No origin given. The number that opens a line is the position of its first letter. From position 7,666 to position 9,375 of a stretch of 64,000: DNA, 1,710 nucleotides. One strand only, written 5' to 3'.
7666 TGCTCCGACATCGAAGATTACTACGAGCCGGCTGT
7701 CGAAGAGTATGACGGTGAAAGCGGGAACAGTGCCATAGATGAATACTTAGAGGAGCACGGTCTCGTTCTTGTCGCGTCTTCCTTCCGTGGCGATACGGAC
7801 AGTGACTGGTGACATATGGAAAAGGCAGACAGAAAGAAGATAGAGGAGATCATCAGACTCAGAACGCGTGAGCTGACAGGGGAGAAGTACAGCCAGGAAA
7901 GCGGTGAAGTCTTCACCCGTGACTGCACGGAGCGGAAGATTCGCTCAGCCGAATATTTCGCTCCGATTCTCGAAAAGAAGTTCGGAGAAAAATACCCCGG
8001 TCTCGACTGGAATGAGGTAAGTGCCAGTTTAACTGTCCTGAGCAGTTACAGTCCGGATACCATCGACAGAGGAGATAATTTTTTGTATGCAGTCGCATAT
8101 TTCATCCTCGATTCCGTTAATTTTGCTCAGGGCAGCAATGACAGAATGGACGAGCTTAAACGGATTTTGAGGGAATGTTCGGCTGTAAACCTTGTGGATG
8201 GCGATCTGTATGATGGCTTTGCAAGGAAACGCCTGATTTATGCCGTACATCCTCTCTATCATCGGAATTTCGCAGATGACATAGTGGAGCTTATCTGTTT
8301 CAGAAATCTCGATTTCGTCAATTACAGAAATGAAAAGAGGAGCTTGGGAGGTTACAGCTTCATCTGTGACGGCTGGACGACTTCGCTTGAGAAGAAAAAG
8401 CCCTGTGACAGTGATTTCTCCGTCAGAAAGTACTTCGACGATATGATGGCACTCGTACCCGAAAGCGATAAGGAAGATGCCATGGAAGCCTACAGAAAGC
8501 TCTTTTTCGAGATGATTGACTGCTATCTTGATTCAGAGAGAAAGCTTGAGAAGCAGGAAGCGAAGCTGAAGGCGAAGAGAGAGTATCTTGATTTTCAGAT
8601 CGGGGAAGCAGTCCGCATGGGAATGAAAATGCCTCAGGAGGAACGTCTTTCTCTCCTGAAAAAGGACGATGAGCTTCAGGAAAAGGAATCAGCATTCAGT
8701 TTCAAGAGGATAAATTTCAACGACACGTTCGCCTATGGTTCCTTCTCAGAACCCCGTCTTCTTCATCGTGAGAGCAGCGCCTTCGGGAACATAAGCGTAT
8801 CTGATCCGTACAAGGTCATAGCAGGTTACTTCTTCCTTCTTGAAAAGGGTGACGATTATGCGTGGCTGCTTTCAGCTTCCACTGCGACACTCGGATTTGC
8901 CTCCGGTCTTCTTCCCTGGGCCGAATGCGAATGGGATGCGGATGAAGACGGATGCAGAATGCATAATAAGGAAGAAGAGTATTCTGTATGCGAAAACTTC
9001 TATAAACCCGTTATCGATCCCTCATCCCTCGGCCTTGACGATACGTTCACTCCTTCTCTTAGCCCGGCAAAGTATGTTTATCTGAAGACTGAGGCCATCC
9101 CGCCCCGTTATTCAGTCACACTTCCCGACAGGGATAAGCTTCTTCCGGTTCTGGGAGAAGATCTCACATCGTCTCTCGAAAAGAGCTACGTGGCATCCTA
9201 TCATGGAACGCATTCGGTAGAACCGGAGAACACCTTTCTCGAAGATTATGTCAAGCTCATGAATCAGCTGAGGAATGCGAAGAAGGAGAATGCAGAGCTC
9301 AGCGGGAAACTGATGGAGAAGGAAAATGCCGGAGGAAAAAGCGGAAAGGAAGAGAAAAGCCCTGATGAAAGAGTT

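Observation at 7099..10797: Three-gene cassette of unknown function: two paralogs flank a 691-aa coiled-coil protein, next to a transposase remnant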

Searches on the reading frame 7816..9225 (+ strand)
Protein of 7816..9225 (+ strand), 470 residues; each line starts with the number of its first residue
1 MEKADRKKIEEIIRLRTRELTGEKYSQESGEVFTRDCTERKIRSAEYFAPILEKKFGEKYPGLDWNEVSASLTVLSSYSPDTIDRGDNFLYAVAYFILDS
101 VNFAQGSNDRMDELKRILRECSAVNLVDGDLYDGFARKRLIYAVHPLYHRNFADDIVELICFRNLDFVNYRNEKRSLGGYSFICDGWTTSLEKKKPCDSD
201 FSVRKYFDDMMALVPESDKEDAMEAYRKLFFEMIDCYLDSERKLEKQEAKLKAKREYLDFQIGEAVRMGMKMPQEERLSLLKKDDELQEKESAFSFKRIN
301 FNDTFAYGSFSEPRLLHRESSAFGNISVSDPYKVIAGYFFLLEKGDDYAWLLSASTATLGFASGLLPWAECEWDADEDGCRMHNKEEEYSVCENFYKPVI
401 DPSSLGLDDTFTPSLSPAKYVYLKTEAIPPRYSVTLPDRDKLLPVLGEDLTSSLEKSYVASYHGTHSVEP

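Call 47: search_protein_representatives(alignment_id=A4)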
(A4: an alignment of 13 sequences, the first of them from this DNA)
Query: 13 sequences, 468 profile positions. Proteins with E-value up to 0.001 (for the whole library): 304; up to 1e-10: 86; up to 1e-30: 9. The best 150 are listed.
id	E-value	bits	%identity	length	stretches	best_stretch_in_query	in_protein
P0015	1.7e-208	709.9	-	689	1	1-467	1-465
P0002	8.2e-204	694.4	-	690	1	1-467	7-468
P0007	3.5e-197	672.6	-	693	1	1-466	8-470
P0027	5.1e-150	517.1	-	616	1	72-467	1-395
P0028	4.1e-128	444.8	-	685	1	1-467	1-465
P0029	6.3e-106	371.7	-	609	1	73-467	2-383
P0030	7.5e-99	348.4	-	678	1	2-463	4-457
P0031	1.0e-98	347.9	-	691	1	1-466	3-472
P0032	3.8e-66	240.5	-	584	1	98-466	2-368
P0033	3.0e-23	99.1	-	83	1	1-75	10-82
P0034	7.7e-22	94.4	-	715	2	270-445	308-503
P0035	6.8e-21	91.3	-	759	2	127-263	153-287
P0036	9.9e-21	90.8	-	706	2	172-438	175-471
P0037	1.2e-20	90.5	-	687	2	189-464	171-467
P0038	6.4e-19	84.8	-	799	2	291-431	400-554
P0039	2.2e-17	79.7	-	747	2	133-265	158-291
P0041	2.8e-17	79.4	-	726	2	57-279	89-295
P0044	1.0e-16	77.5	-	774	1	30-454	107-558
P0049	4.5e-15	72.1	-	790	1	33-370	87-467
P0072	1.3e-12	64.0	-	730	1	14-446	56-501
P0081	3.1e-12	62.8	-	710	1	32-466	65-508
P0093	1.7e-11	60.3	-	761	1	30-441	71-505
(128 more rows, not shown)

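Call 48: search_protein_families(library=pfam, proteins=[P0034, P0035, P0036, P0037, P0038, P0044, P0049, P0072, P0081, P0093], max_evalue=0.01)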
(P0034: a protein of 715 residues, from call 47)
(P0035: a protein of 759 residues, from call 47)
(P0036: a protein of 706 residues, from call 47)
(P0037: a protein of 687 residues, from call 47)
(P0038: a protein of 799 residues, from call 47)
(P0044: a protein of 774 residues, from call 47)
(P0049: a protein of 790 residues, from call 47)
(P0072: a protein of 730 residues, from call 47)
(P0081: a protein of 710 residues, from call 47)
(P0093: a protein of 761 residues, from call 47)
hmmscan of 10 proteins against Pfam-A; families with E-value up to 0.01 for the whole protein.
P0034 (715 aa): 2 families
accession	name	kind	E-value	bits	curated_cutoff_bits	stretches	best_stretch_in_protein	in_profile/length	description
PF10087.14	DUF2325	-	0.00049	20.7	33.6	1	658-702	41-85/94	Uncharacterized protein conserved in bacteria (DUF2325)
PF11559.13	ADIP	-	0.0074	16.8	34.3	1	512-610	36-134/151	Afadin- and alpha -actinin-Binding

P0035 (759 aa): 1 family
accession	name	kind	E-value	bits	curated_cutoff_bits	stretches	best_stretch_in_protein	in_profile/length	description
PF10087.14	DUF2325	-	0.0031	18.1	33.6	0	672-749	2-87/94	Uncharacterized protein conserved in bacteria (DUF2325)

P0036 (706 aa): 2 families
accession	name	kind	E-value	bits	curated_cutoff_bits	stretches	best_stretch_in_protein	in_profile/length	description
PF10087.14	DUF2325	-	6.2e-05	23.5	33.6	1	615-691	2-86/94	Uncharacterized protein conserved in bacteria (DUF2325)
PF06533.17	DUF1110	-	0.0017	18.8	24.1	1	492-565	57-131/189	Protein of unknown function (DUF1110)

P0037 (687 aa): 1 family
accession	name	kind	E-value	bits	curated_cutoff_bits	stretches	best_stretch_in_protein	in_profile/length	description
PF10087.14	DUF2325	-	0.0011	19.6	33.6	1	598-668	2-80/94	Uncharacterized protein conserved in bacteria (DUF2325)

P0038 (799 aa): 3 families
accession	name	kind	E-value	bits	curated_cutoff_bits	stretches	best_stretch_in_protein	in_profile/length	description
PF04108.17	ATG17_like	-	0.00076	19.5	43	0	610-675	124-193/355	Autophagy protein ATG17-like domain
PF00170.26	bZIP_1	-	0.0019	18.7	27.6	1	614-651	24-61/64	bZIP transcription factor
PF10087.14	DUF2325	-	0.0032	18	33.6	0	709-782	2-83/94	Uncharacterized protein conserved in bacteria (DUF2325)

P0044 (774 aa): 1 family
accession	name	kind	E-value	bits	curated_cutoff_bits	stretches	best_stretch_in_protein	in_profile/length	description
PF10087.14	DUF2325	-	0.00054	20.5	33.6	1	686-764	1-87/94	Uncharacterized protein conserved in bacteria (DUF2325)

P0049 (790 aa): 1 family
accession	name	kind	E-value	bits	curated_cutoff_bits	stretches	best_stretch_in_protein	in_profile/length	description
PF10087.14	DUF2325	-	0.0058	17.2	33.6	0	699-780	2-91/94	Uncharacterized protein conserved in bacteria (DUF2325)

P0072 (730 aa): 0 families

P0081 (710 aa): 3 families
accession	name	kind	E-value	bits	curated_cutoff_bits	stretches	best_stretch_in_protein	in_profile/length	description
PF10087.14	DUF2325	-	7.6e-06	26.5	33.6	1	620-695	1-83/94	Uncharacterized protein conserved in bacteria (DUF2325)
PF10186.14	ATG14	-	0.0071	15.9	33.2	1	511-591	24-105/347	Vacuolar sorting 38 and autophagy-related subunit 14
PF06818.20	Fez1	-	0.0077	17.2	34.4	0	535-597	25-87/199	Fez1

P0093 (761 aa): 0 families
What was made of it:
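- On Pfam DUF2325 (PF10087): 8 of 10 distant relatives give E=8e-6 to 6e-3 at 17-26.5 bits (call 48).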

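Call 50: find_encoding_contigs(protein=P0081, flank=6000, max_places=3)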
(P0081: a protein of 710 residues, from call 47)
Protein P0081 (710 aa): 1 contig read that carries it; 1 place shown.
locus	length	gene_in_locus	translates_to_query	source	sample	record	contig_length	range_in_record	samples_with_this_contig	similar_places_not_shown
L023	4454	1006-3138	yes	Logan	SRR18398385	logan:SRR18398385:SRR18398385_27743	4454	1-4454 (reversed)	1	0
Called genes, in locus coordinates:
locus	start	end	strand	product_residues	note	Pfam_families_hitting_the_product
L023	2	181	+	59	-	?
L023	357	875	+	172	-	-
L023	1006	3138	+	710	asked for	PF10087:DUF2325 (weak)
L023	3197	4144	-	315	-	PF11611:DUF4352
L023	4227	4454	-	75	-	?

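Call 51: find_encoding_contigs(protein=P0036, flank=6000, max_places=3)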
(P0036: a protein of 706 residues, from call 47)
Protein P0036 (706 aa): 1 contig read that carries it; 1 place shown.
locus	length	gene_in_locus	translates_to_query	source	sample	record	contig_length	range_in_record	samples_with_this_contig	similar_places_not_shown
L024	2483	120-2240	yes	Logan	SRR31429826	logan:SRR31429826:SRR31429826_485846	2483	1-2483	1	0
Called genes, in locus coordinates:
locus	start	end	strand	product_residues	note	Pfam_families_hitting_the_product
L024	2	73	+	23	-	?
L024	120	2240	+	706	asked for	-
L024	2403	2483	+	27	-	?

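Call 52: list_cluster_members(proteins=[P0034, P0035, P0037, P0038, P0039, P0041, P0044, P0049, P0072, P0093])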
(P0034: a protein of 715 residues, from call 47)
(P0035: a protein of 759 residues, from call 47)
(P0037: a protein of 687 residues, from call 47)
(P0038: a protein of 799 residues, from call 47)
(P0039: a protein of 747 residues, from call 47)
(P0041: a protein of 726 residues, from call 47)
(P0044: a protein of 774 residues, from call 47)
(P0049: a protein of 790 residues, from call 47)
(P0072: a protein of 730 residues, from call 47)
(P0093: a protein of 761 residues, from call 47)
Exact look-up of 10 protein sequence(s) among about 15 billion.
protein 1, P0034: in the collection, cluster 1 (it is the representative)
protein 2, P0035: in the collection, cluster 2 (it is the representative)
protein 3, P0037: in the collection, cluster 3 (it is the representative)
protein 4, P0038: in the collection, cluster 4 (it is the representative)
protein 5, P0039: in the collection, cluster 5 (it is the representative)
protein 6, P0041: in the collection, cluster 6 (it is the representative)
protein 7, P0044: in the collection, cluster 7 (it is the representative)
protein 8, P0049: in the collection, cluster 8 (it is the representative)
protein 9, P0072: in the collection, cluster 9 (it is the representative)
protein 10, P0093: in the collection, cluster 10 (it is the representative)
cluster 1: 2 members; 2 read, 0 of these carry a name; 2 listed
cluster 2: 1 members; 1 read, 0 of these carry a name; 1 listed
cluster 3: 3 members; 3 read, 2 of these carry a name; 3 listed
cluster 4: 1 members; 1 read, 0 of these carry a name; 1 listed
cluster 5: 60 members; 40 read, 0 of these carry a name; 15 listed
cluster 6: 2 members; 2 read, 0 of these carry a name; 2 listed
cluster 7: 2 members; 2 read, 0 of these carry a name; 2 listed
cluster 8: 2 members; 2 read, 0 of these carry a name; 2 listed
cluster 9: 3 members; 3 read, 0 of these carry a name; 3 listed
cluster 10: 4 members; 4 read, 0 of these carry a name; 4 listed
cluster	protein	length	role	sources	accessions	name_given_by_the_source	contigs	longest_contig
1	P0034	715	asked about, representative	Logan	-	-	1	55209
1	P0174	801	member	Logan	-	-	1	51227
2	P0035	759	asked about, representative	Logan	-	-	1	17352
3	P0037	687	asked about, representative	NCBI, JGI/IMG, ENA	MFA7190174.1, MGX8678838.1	MAG: hypothetical protein WC117_08825 [Sphaerochaetaceae bacterium]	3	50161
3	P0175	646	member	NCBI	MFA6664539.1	MAG: hypothetical protein WCS21_09570 [Lachnospiraceae bacterium]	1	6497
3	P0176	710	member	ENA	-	-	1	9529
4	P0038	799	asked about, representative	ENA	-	-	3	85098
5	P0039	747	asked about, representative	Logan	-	-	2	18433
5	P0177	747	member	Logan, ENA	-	-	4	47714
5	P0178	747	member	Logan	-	-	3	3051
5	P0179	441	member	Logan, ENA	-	-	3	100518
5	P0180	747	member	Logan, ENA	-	-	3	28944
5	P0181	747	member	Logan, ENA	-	-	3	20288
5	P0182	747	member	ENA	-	-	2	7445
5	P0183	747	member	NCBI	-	-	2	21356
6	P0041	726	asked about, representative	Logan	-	-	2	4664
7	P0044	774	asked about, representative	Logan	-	-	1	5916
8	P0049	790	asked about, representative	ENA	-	-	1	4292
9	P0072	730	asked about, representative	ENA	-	-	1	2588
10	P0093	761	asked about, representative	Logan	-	-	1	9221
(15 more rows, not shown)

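Call 55: find_encoding_contigs(protein=P0037, flank=7000, max_places=3)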
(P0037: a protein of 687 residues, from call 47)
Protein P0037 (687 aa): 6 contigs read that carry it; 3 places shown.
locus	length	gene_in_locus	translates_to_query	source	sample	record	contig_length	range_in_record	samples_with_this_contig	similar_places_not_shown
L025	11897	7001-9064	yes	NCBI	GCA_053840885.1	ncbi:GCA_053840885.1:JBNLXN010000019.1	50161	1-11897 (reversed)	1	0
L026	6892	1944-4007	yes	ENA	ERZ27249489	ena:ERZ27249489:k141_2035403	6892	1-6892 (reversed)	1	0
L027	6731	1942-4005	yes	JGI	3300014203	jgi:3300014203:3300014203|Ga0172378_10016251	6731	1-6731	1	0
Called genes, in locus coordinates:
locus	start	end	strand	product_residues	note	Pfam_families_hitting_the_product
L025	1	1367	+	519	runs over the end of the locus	PF00117:GATase, PF07722:Peptidase_C26 (weak), PF02540:NAD_synthase (weak), PF03054:tRNA_Me_trans (faint), PF00958:GMP_synt_C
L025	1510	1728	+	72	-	PF13560:HTH_31 (weak), PF01381:HTH_3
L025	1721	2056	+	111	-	PF13657:Couple_hipA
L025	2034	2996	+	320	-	PF07804:HipA_C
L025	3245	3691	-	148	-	-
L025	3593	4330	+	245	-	PF13542:HTH_Tnp_ISL3 (weak), PF01610:DDE_Tnp_ISL3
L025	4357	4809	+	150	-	PF01610:DDE_Tnp_ISL3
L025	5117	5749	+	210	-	PF18164:GNAT_C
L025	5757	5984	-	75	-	PF13560:HTH_31 (weak), PF01381:HTH_3 (weak)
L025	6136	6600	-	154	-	-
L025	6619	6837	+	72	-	-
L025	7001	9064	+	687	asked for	-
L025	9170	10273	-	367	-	-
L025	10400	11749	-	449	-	PF09479:Flg_new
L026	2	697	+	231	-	?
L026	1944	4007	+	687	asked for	-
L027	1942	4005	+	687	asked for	-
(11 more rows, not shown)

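Call 56: find_encoding_contigs(protein=P0038, flank=7000, max_places=2)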
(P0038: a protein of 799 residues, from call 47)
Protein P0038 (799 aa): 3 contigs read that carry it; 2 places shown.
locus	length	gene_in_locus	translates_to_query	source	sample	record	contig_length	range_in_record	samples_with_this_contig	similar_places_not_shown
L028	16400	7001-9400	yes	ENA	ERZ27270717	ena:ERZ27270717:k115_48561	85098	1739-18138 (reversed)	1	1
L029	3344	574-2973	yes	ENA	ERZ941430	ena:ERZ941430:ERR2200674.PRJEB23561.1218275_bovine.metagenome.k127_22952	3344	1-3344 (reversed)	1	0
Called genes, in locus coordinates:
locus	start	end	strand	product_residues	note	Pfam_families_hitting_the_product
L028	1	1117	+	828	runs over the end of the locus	PF00521:DNA_topoisoIV, PF03989:DNA_gyraseA_C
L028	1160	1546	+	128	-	-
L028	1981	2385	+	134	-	-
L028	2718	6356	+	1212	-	PF05738:Cna_B, PF24547:DUF7601, PF09479:Flg_new, PF00395:SLH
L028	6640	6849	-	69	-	-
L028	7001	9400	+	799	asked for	-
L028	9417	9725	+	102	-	-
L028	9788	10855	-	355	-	PF03816:LytR_cpsA_psr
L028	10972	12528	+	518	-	PF09479:Flg_new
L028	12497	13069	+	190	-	-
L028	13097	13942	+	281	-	-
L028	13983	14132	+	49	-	-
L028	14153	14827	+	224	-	PF07737:ATLF (weak)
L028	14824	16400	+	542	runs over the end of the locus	-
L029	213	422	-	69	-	-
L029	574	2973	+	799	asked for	-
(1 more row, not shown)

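Call 57: find_encoding_contigs(protein=P0034, flank=7000, max_places=2)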
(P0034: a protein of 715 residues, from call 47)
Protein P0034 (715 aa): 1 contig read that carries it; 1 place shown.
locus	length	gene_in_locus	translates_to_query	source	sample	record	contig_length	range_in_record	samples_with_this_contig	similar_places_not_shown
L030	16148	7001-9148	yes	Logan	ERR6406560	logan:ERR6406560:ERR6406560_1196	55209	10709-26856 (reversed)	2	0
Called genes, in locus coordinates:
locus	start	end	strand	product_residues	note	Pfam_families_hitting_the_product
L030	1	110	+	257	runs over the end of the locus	-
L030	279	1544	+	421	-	-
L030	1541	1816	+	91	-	-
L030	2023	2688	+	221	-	-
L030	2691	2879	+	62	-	-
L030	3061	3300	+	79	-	-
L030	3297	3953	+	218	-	-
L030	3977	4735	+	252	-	PF20194:DUF6557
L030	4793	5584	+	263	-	PF00149:Metallophos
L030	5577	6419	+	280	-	PF00149:Metallophos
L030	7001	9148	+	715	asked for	-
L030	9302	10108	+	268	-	-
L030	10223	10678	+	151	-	-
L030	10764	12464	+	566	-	-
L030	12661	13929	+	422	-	PF00817:IMS, PF21999:IMS_HHH_1 (weak), PF11799:IMS_C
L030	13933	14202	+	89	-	-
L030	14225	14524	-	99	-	PF13560:HTH_31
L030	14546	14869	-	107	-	PF03965:Penicillinase_R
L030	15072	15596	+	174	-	PF06908:YpsA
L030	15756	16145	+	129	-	-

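Call 66: search_solved_structures(query=A4, max_evalue=10)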
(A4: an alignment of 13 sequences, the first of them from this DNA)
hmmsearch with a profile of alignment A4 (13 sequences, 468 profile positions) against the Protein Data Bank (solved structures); distinct sequences matched with E-value up to 10: 4.
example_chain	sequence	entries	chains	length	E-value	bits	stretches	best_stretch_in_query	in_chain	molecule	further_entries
5vo5_A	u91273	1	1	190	0.25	13.5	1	234-294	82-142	Coiled-coil and C2 domain-containing protein 1-like,GH13992p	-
9ygm_La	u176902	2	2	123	1.4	11.1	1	169-253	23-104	60S ribosomal protein uL29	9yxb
4kp4_A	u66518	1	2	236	1.9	10.6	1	75-151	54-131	Osmolarity sensor protein EnvZ, Histidine kinase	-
4abm_A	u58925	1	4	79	2.2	10.5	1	234-293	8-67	CHARGED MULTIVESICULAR BODY PROTEIN 4B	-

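Call 86: find_encoding_contigs(protein=P0177, flank=8000, max_places=4)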
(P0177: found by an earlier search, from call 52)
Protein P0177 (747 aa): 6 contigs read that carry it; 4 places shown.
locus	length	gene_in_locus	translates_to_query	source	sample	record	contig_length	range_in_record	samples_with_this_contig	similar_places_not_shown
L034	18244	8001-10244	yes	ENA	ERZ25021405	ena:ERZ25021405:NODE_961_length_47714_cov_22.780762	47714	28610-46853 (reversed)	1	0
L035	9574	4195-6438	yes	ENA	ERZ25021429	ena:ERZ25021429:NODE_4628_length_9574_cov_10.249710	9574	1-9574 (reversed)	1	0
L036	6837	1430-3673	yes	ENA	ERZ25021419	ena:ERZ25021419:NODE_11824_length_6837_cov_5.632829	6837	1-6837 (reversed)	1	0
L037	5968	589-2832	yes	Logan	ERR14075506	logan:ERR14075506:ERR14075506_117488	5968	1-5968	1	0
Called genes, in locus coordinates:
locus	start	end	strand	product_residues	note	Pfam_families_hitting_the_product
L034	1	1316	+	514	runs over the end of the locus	PF00239:Resolvase, PF07508:Recombinase, PF13408:Zn_ribbon_recom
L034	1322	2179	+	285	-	PF07508:Recombinase, PF13408:Zn_ribbon_recom (weak)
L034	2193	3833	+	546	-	PF00239:Resolvase, PF07508:Recombinase, PF13408:Zn_ribbon_recom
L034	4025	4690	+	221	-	-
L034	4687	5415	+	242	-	PF13599:Pentapeptide_4 (faint), PF00805:Pentapeptide (faint)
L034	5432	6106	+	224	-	PF00149:Metallophos, PF12850:Metallophos_2, PF06874:FBPase_2 (weak)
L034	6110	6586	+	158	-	-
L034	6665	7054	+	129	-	-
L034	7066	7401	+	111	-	-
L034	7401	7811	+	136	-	-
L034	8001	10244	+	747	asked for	-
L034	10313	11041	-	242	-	-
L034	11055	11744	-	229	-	-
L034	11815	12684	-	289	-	PF12760:Zn_ribbon_IS1595, PF12762:DDE_Tnp_IS1595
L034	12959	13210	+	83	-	-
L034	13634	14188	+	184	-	PF04542:Sigma70_r2, PF07638:Sigma70_ECF, PF08281:Sigma70_r4_2, PF04545:Sigma70_r4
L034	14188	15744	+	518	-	-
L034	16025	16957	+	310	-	PF06081:ArAE_1, PF04632:FUSC, PF13515:FUSC_2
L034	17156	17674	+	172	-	PF00293:NUDIX, PF14815:NUDIX_4 (weak)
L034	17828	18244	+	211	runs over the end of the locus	-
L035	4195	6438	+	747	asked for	-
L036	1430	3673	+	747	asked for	-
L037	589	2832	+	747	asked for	-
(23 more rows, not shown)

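Call 87: find_encoding_contigs(protein=P0035, flank=8000, max_places=2)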
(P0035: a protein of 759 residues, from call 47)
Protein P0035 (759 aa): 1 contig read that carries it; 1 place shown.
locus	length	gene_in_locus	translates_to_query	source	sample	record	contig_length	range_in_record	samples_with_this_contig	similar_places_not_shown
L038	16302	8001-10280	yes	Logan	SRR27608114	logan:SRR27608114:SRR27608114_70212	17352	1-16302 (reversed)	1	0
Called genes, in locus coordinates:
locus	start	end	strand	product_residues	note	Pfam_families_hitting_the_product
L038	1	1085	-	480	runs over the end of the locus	PF00583:Acetyltransf_1 (weak), PF13673:Acetyltransf_10 (weak), PF13508:Acetyltransf_7, PF08445:FR47 (weak)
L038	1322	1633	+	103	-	-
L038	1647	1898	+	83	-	-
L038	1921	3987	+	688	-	-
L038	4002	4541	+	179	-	-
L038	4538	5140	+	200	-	-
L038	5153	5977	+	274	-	PF02086:MethyltransfD12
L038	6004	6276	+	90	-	-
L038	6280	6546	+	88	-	PF13783:DUF4177 (weak)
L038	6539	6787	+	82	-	-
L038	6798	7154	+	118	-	-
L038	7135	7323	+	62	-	-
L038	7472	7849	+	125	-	-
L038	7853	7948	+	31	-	-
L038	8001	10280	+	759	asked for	-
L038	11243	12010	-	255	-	-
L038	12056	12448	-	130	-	-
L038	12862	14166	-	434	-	PF02534:T4SS-DNA_transf, PF12696:TraG-D_C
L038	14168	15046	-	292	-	PF00270:DEAD (weak), PF04851:ResIII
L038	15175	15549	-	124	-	PF08000:bPH_1, PF14470:bPH_3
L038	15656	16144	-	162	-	PF12844:HTH_19 (weak), PF13560:HTH_31 (weak), PF01381:HTH_3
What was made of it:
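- Mobile-element association of distant B homologs: three large serine recombinases plus IS1595 (L034), D12 methyltransferase plus TraG/VirD4 (L038), HipBA plus ISL3 (L025), Y-family polymerase (L030) (calls 55, 57, 86, 87). In L038 the B homolog lies in a block with an orphan D12 methyltransferase next to conjugation genes (call 87).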

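Call 99: search_protein_families(library=padloc, proteins=[L025:9170-10270:-], max_evalue=0.0001)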
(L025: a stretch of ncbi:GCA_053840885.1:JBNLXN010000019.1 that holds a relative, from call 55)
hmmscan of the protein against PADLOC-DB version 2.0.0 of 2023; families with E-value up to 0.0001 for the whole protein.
L025:9170-10270:- (366 aa): 0 families

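Call 108: search_dna_similar(query=P0177, collection=plasmids, mode=protein, max_evalue=0.00001, max_rows=15)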
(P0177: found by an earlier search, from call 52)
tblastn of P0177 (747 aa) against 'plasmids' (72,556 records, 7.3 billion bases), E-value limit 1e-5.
Records with a match: 6; places in all: 7; records where one place covers at least 80% of the query: 0.
Best place of each record, by identity: <60% 6.
By first word of the organism name: Clostridioides 5; Bacillus 1.
By predicted mobility (MOB-suite, as given by PLSDB): non-mobilizable 6.
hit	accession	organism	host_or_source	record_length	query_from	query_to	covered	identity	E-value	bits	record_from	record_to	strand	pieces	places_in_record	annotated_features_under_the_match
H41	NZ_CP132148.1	Clostridioides difficile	Homo sapiens,whole organism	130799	564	740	24%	29.2%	4e-10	71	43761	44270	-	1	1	hypothetical protein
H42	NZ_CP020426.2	Clostridioides difficile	ATCC strain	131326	564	740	24%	29.2%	4e-10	71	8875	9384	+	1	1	hypothetical protein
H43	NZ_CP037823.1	Clostridioides difficile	Homo sapiens,feces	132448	564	740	24%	29.2%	4e-10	71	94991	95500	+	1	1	hypothetical protein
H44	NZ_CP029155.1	Clostridioides difficile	single cell,intestine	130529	615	740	17%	33.9%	3e-8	65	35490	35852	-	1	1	hypothetical protein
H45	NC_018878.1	Bacillus thuringiensis Bt407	-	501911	599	737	19%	30.0%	4e-10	71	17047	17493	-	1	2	hypothetical protein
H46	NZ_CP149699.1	Clostridioides difficile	Dog,single cell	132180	624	740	16%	33.9%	8e-8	64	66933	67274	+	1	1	hypothetical protein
